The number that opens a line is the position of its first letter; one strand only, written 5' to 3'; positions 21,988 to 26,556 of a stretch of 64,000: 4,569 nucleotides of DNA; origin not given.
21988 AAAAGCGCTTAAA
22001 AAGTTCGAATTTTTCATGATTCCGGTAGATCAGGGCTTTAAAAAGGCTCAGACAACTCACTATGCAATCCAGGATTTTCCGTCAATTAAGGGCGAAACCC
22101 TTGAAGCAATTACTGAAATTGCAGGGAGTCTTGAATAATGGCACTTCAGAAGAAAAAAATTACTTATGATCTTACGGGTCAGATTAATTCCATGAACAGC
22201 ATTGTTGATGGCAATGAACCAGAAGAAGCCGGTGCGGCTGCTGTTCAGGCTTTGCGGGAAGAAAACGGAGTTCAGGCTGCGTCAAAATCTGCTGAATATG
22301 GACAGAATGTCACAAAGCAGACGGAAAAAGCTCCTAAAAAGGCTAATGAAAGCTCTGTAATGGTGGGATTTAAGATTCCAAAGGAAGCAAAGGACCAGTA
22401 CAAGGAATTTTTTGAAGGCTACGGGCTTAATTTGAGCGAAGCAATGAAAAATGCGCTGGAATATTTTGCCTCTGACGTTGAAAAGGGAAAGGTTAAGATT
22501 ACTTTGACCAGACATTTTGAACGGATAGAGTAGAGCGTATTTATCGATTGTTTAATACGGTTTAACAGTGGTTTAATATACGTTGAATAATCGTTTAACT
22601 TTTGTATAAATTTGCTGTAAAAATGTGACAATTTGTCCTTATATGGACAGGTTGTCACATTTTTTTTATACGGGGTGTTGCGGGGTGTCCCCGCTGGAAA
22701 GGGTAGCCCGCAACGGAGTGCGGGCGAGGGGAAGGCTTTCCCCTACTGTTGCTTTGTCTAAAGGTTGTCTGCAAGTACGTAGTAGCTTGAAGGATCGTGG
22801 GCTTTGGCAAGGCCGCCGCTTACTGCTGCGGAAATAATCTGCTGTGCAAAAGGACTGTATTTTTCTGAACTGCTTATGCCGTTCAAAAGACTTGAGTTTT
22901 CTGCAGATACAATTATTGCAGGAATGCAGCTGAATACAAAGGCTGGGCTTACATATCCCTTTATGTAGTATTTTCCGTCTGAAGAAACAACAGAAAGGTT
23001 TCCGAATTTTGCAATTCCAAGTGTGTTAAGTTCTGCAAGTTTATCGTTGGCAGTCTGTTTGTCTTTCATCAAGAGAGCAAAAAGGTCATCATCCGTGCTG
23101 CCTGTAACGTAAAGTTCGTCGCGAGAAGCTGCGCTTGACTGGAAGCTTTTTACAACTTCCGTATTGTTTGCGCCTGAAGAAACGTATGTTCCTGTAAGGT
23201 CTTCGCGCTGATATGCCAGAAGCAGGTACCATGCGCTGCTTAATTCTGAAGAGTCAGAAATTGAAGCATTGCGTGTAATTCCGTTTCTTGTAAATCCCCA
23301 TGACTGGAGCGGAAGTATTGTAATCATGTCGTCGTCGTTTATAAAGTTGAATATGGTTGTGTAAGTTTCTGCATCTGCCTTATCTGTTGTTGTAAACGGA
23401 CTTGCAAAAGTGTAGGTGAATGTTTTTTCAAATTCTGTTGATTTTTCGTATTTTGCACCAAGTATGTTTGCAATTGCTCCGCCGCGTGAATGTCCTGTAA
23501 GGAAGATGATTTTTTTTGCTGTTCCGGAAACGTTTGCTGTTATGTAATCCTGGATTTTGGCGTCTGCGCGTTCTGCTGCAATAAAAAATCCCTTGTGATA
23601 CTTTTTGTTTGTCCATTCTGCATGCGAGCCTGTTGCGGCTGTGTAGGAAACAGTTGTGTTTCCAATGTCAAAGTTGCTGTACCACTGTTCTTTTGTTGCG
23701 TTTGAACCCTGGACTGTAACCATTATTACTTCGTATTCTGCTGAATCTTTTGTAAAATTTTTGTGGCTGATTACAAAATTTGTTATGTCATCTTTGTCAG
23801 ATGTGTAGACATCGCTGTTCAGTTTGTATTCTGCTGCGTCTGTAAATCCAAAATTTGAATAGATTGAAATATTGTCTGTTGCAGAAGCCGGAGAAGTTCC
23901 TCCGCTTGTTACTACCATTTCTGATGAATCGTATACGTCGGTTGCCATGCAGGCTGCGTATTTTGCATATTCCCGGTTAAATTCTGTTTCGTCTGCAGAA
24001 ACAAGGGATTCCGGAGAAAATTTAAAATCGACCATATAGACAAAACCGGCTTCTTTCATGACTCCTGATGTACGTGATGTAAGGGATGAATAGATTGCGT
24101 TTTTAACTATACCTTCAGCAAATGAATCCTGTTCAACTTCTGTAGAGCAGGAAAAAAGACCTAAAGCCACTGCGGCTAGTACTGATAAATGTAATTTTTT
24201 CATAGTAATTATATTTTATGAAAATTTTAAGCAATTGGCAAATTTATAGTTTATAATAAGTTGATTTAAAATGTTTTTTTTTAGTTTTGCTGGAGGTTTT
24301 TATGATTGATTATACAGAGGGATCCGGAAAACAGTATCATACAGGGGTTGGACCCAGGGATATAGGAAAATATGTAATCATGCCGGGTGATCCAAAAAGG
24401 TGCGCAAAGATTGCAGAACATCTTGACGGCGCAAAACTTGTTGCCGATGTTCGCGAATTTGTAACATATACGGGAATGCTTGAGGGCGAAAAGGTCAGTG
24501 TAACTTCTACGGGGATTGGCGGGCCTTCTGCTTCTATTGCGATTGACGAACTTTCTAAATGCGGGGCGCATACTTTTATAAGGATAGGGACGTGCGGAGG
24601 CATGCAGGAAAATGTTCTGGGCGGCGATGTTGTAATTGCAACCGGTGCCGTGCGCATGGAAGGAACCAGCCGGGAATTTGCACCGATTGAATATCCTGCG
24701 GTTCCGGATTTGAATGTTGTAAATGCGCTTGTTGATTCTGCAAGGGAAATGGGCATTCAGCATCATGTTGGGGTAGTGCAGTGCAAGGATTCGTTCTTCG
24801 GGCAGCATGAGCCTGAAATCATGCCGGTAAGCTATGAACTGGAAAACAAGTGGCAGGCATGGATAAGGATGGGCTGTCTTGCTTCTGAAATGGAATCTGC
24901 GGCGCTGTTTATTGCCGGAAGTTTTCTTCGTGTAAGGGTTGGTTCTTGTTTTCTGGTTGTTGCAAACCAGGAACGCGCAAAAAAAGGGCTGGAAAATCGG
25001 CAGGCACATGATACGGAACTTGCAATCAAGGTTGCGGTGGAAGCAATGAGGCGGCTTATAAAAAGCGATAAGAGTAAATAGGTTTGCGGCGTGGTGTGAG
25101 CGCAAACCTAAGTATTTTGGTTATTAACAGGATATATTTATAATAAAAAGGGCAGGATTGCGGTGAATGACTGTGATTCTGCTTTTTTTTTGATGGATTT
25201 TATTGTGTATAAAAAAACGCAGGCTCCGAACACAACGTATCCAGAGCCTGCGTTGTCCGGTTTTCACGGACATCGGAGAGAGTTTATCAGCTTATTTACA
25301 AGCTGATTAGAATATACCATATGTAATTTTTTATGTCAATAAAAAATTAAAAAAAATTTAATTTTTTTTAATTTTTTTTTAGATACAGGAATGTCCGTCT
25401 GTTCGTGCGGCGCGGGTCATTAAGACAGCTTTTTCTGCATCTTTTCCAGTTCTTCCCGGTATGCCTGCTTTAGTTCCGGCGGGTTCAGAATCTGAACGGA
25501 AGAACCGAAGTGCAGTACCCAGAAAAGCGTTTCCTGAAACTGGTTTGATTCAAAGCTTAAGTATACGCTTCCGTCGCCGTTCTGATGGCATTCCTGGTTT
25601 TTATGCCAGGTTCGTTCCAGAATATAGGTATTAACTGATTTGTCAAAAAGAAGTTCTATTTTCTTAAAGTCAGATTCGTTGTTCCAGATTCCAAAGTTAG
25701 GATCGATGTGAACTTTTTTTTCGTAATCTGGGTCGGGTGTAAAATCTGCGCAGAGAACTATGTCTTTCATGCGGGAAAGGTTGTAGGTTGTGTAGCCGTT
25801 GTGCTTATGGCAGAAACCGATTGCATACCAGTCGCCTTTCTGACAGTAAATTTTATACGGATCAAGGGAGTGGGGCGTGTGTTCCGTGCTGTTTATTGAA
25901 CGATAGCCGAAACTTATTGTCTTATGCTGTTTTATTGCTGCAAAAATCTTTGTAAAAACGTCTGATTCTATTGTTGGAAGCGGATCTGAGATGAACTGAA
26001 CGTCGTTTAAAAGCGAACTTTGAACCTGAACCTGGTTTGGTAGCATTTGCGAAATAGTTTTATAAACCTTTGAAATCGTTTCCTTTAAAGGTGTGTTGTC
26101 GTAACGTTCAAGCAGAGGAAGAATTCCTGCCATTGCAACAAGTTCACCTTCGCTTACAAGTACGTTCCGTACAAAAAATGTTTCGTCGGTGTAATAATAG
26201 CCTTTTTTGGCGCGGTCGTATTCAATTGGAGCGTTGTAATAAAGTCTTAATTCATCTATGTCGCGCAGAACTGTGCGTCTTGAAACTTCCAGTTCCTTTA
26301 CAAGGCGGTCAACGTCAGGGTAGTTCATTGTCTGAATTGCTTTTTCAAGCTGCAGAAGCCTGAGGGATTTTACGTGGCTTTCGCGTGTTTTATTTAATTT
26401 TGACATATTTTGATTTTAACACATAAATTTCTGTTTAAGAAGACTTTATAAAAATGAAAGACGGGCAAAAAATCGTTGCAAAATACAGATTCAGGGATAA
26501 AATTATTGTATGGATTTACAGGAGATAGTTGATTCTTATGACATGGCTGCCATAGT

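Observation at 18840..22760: Plasmid-type origin (iterons + Rep_3 + type Ib par) apparently driving a chromosome-like replicon: candidate treponemal chromid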

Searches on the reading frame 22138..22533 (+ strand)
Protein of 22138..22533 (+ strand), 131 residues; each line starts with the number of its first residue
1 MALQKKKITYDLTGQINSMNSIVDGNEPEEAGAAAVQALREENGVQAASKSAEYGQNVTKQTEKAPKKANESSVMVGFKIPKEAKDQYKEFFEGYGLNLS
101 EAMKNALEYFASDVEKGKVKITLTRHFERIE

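Call 5: search_protein_families(library=pfam, proteins=[window:22138-22533:+], max_evalue=0.01)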
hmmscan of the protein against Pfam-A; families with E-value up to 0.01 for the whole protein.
window:22138-22533:+ (131 aa): 1 family
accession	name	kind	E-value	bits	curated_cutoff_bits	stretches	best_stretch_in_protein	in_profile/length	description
PF04221.18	RelB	-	0.0043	17.4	22.4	0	75-112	3-40/82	RelB antitoxin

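Call 64: search_solved_structures(query=A4, max_evalue=10)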
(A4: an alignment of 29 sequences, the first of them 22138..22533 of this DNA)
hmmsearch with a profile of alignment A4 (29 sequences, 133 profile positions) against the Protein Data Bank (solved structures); distinct sequences matched with E-value up to 10: 3.
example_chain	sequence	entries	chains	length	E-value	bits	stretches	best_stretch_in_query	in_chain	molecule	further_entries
2kel_A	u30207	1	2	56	1.2e-07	35.3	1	65-114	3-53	Uncharacterized protein 56B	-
4bkg_A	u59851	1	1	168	0.016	18.7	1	28-103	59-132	SMALL UBIQUITIN-RELATED MODIFIER 2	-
3osj_A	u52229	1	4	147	1.4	12.4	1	100-124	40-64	Phycobilisome LCM core-membrane linker polypeptide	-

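Call 87: predict_structure(protein=window:22138-22533:+)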
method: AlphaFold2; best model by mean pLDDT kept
length: 131 residues; sequences in the alignment: 1
mean_pLDDT: 42.7   pTM: 0.36
mean pLDDT of the five models: 42.7, 42.6, 39.1, 37.1, 36.2
residues with pLDDT >= 90: 0; 70-90: 2; 50-70: 43; < 50: 86
segments of 3 or more residues with pLDDT < 50: 1-27, 41-78, 113-131
pLDDT, mean of each block of 10 residues (from residue 1): 32 31 41 53 37 31 35 41 57 64 61 42 29 28
secondary structure, 60 per line:
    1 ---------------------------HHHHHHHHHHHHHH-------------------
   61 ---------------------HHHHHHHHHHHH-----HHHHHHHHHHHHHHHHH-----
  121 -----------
elements in order: H28-41 H82-93 H99-115

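Call 90: search_protein_families(library=ncbifam, proteins=[window:22138-22533:+], max_evalue=0.001)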
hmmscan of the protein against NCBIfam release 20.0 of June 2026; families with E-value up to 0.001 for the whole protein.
window:22138-22533:+ (131 aa): 1 family
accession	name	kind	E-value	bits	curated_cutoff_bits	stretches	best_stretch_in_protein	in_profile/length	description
TIGR02384.1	RelB_DinJ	subfamily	0.00018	21.7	45.65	1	75-112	5-42/85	type II toxin-antitoxin system RelB/DinJ family antitoxin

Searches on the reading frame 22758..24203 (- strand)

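Call 5: search_protein_families(library=pfam, proteins=[window:22758-24203:-], max_evalue=0.01)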
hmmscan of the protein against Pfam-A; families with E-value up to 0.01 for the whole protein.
window:22758-24203:- (481 aa): 2 families
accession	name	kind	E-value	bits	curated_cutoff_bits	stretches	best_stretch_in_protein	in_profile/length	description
PF01764.32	Lipase_3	-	5e-15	56.1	22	1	162-300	2-138/140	Lipase (class 3)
PF11187.14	Mbeg1-like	-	0.0033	17.3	21.1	1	213-286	67-139/224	Mbeg1-like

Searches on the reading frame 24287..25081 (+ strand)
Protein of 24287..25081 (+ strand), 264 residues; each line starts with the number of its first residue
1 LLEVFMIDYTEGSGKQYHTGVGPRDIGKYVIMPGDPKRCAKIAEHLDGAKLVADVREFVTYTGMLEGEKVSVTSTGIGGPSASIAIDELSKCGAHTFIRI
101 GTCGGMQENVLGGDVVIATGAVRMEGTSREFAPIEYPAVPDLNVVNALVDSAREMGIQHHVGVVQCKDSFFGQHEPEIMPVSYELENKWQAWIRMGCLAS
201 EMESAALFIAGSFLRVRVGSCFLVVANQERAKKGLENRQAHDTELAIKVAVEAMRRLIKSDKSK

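Call 17: search_protein_families(library=ncbifam, proteins=[window:24287-25081:+], max_evalue=0.00001)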
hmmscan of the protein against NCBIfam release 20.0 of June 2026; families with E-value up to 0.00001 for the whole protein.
window:24287-25081:+ (264 aa): 11 families
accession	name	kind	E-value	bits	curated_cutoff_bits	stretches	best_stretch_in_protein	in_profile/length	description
TIGR01718.1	Uridine-psphlse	equivalog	2e-97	325.4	280.3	1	16-258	1-245/245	uridine phosphorylase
NF008383.0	PRK11178.1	equivalog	7.2e-61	205.7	262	1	24-258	14-253/254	uridine phosphorylase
NF004489.0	PRK05819.1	subfamily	5.9e-41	140.3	230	1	18-254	5-233/236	DeoD-type purine-nucleoside phosphorylase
NF009914.0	PRK13374.1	subfamily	2.8e-33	115.5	338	1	22-252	9-231/235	DeoD-type purine-nucleoside phosphorylase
TIGR00107.1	deoD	equivalog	1.7e-31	109.5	232.25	1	24-254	7-229/232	purine-nucleoside phosphorylase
NF005500.0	PRK07115.1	equivalog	6.3e-21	74.8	264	1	66-254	61-244/261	AMP nucleosidase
TIGR01721.1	AMN-like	hypoth_equivalog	6.5e-16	58.3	307.2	1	68-241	60-223/269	AMP nucleosidase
NF004079.0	PRK05584.1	equivalog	2.5e-09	37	169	1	54-207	27-179/232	5'-methylthioadenosine/adenosylhomocysteine nucleosidase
TIGR01719.1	euk_UDPppase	equivalog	4e-08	32.9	249.95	1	28-171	32-192/287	uridine phosphorylase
TIGR01717.1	AMP-nucleosdse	equivalog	1.5e-06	27.3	364.7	1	67-224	262-419/478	AMP nucleosidase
NF006142.0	PRK08292.1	equivalog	9.9e-06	24.7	307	0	69-161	279-371/492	AMP nucleosidase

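Call 54: find_related_loci(query=window:24287-25081:+, collection=genome_contigs, flank=10000)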
Query window:24287-25081:+ (264 aa) in genome_contigs; peptide patterns used: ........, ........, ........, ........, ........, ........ (x = any residue, [..] = any of these).
429 stretches matched a pattern; 387 encode a relative of the query (tblastn E <= 1e-3); the best 80 are kept; 80 distinct loci.
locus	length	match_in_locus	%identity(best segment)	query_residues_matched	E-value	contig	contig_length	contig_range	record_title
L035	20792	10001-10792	99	1-264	1e-179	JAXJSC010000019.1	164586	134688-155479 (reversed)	MAG: Treponema sp. isolate DOME_MAG_3598 3598_C0229_k141_347970, whole genome shotgun sequence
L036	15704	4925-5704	89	5-264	3e-160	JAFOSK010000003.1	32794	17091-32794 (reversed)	MAG: Treponema sp. isolate RGIG756 Dairy_cattle_Omasum-5__c34501, whole genome shotgun sequence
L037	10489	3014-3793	88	5-264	1e-159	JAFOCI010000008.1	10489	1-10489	MAG: Treponema sp. isolate RGIG338 Dairy_cattle_Colon-2__c27115, whole genome shotgun sequence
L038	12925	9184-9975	86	1-264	8e-159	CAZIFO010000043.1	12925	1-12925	MAG TPA_asm: uncultured Treponema sp. isolate SRP313737_co1_165 genome assembly, contig: NODE_7387_length_12925_cov_68.4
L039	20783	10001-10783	86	4-264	6e-159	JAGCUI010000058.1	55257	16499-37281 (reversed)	MAG: Treponema sp. isolate RGIG10130 Yak_Rumen-4__c1796068, whole genome shotgun sequence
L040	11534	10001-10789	86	1-263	4e-158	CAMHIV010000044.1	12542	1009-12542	MAG: uncultured Treponema sp. isolate SRR11784285_bin.9_metaWRAP_v1.3_MAG genome assembly, contig: ERZ12202772.3646, who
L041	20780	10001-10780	86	4-263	4e-158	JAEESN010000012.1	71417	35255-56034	MAG: Treponema sp. isolate Tb.RUG.383 NODE_1058_length_71417_cov_13.662842, whole genome shotgun sequence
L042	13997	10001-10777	86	5-263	1e-156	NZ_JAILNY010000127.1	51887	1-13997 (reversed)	MAG: Treponema sp. isolate RUI292 k141_1028648_flag=1_multi=15.9038_len=51887, whole genome shotgun sequence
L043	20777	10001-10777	87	6-264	2e-156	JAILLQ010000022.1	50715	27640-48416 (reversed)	MAG: Treponema sp. isolate RUI232 k141_14516902_flag=0_multi=38.6822_len=50715, whole genome shotgun sequence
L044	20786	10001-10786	85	3-264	5e-156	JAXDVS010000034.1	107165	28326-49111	MAG: Treponema sp. isolate SUG3681 k141_2959284, whole genome shotgun sequence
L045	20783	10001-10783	86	3-263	4e-156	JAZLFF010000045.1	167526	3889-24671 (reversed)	MAG: Treponema sp. isolate T1900045005_TA20190067.MAGScoT_cleanbin_000073 SGB_4353_k141_954482, whole genome shotgun seq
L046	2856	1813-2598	84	3-264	1e-164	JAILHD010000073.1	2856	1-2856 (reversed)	MAG: Treponema sp. isolate RUI115 k141_8953473_flag=0_multi=33.7569_len=2856, whole genome shotgun sequence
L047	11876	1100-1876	87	6-264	5e-156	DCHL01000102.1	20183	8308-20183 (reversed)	MAG TPA_asm: Lachnospiraceae bacterium UBA1753 UBA1753_contig_35838, whole genome shotgun sequence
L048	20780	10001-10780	85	5-264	1e-155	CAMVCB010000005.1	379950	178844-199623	MAG TPA_asm: uncultured Treponema sp. isolate SRR8387715_bin.109_metaWRAP_v1.3_MAG genome assembly, contig: ERZ14209540.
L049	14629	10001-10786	86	3-264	9e-156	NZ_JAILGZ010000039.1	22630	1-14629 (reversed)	MAG: Treponema sp. isolate RUI111 k141_88702_flag=0_multi=14.9938_len=22630, whole genome shotgun sequence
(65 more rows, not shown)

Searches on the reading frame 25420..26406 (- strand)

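Call 17: search_protein_families(library=ncbifam, proteins=[window:25420-26406:-], max_evalue=0.00001)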
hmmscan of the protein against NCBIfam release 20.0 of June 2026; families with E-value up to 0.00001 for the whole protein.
window:25420-26406:- (328 aa): 0 families

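Call 74: search_protein_families(library=pfam, proteins=[window:25420-26406:-], max_evalue=0.001)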
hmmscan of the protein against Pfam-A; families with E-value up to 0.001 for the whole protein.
window:25420-26406:- (328 aa): 3 families
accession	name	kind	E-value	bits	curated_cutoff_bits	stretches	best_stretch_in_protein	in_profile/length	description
PF13280.12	WYL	-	2.9e-17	62.9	21.8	1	150-216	2-68/70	WYL domain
PF25583.1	WCX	-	7.9e-12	45.8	23.9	1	249-323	4-75/76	WCX domain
PF08279.18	HTH_11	-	1.1e-06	28.9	25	1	32-70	18-54/55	HTH domain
